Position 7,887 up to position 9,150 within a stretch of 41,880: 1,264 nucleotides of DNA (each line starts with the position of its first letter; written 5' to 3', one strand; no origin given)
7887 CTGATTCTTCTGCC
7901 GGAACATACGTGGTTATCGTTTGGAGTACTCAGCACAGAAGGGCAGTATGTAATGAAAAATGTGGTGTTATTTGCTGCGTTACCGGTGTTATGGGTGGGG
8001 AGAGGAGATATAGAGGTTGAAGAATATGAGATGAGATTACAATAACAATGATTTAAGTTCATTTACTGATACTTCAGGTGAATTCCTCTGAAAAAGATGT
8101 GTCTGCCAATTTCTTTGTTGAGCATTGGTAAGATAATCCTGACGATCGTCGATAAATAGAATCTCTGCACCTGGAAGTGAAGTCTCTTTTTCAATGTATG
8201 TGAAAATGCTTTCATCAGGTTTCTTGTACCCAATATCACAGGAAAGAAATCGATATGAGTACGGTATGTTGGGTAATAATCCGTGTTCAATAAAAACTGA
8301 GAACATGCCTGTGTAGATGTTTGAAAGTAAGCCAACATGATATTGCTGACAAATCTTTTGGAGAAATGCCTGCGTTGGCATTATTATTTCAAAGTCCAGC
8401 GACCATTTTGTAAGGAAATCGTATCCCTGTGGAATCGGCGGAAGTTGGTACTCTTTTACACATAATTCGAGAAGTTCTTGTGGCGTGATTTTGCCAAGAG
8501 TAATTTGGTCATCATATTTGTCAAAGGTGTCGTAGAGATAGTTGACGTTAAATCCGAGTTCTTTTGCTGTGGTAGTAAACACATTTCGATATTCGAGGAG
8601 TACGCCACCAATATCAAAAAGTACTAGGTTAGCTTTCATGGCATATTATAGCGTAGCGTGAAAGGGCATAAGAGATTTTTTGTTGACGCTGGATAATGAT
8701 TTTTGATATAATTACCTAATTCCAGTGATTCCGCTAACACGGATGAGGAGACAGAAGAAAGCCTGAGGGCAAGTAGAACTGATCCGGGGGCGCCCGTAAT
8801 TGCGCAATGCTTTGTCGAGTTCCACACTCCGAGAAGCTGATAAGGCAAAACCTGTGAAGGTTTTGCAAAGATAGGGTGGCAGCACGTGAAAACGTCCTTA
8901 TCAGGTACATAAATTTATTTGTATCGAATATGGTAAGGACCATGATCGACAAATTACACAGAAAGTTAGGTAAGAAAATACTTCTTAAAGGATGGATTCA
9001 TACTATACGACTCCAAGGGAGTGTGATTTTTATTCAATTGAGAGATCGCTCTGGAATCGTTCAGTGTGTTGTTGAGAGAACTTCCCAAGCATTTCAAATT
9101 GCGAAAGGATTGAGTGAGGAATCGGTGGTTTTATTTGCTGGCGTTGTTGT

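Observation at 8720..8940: T-box riboswitch upstream of aspS that appears to sequester the start codon rather than terminate transcription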

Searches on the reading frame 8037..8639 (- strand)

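Call 5: search_protein_families(library=ncbifam, proteins=[window:8037-8639:-])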
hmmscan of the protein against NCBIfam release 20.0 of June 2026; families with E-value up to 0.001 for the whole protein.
window:8037-8639:- (200 aa): 5 families
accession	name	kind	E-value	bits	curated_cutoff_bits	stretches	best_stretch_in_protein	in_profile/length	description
TIGR01509.1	HAD-SF-IA-v3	subfamily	8.9e-10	38.9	29.4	1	131-180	102-151/154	HAD-IA family hydrolase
TIGR02247.1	HAD-1A3-hyp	subfamily_domain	5.3e-08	32.9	125.4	1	6-198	5-208/211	epoxide hydrolase N-terminal domain-like phosphatase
TIGR02252.1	DREG-2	subfamily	6.1e-06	26.1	155.2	1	90-179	111-200/203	HAD hydrolase, REG-2-like, family IA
NF006991.0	PRK09456.1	equivalog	1.4e-05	24.8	295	1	6-176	3-177/199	glucose-1-phosphatase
NF006976.0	PRK09449.1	equivalog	0.00032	20.3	183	0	83-166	94-177/225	pyrimidine 5'-nucleotidase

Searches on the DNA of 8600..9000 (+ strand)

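Call 4: search_rna_families(source=window, start=8600, end=9000, threshold=evalue, max_evalue=10, show_alignments=5)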
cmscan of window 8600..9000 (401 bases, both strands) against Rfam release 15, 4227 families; matches with E-value up to 10: 3.
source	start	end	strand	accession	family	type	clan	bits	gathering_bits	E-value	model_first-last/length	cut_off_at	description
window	8716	8902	+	RF00230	T-box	Cis-reg; leader;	-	32.6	93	1.1e-05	1-219/219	no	T-box leader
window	8607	8700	-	RF00353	snoR31_Z110_Z27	Gene; snRNA; snoRNA; CD-box;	-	18.2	45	8.5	1-97/97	no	Small nucleolar RNA snoR31/Z110/Z27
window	8642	8714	+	RF01604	plasmodium_snoR28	Gene; snRNA; snoRNA; CD-box;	-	17.4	63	6.5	1-78/78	no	small nucleolar RNA snoR28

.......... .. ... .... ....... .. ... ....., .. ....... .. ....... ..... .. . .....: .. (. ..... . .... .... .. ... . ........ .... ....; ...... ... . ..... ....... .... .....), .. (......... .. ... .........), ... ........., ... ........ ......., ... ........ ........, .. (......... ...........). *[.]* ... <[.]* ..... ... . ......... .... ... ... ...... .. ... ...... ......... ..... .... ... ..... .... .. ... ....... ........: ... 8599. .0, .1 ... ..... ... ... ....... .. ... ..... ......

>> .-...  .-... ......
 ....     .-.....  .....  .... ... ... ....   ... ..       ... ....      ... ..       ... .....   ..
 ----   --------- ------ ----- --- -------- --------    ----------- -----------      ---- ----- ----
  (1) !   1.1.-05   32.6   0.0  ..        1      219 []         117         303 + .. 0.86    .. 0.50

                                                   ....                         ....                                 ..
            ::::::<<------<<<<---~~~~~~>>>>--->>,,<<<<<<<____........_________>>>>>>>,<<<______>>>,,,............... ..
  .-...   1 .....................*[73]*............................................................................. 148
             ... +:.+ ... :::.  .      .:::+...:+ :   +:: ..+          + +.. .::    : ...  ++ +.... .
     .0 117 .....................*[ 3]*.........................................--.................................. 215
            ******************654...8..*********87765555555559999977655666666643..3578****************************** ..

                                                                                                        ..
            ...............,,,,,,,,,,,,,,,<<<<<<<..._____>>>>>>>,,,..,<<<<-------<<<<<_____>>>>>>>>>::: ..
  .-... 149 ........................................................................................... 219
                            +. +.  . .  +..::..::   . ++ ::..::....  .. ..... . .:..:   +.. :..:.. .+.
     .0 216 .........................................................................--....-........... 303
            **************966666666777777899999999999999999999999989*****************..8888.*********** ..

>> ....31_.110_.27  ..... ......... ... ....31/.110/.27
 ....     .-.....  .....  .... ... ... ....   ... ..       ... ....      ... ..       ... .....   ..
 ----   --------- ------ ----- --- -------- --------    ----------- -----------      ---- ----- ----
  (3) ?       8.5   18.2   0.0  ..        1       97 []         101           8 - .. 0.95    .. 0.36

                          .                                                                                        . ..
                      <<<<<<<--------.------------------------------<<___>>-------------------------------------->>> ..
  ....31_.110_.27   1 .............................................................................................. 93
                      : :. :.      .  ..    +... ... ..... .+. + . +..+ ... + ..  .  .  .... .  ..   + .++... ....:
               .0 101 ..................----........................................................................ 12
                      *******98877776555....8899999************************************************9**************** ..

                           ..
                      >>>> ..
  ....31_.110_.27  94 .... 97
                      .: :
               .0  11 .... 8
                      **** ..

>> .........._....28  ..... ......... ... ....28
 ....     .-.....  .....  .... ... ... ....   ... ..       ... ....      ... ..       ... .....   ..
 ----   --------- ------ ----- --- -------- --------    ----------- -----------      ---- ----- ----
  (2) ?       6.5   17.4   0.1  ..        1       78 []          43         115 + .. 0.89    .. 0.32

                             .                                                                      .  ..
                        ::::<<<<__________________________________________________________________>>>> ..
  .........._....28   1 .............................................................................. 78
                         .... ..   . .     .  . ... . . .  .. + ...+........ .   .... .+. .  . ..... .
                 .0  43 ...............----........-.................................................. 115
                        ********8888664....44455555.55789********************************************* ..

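Call 35: build_rna_model(alignment_id=A3, structure=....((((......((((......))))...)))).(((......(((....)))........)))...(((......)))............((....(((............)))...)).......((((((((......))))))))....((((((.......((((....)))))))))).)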
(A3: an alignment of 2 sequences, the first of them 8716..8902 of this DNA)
Model R1 built from alignment A3 (2 sequences, 187 columns); structure: as given.
model positions 187; base pairs 40; branch points 5; effective number of sequences 0.93; information 0.591 bits per position. Calibrated on 0.2 Mb of random sequence (short: E-values are rough).
structure used (alignment columns):
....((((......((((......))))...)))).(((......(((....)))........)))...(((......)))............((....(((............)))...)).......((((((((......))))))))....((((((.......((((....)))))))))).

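Call 50: search_with_rna_model(model_id=R1, sources=[L140, L141, L142, L143, L144, L145, L146, L147, L148, L149, L150, L151], max_evalue=0.1, show_alignments=3)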
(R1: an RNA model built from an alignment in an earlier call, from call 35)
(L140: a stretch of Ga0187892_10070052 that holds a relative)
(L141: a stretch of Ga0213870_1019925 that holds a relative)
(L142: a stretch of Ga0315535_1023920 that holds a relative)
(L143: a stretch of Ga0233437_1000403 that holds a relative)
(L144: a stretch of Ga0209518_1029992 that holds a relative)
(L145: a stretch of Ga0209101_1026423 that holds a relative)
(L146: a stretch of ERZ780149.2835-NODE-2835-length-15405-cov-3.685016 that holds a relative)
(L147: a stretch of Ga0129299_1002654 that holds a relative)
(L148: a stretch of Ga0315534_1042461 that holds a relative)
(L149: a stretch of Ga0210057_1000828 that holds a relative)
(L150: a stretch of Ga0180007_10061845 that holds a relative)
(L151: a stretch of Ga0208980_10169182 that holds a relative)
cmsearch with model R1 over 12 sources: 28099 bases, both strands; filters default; matches with E-value up to 0.1: 0.
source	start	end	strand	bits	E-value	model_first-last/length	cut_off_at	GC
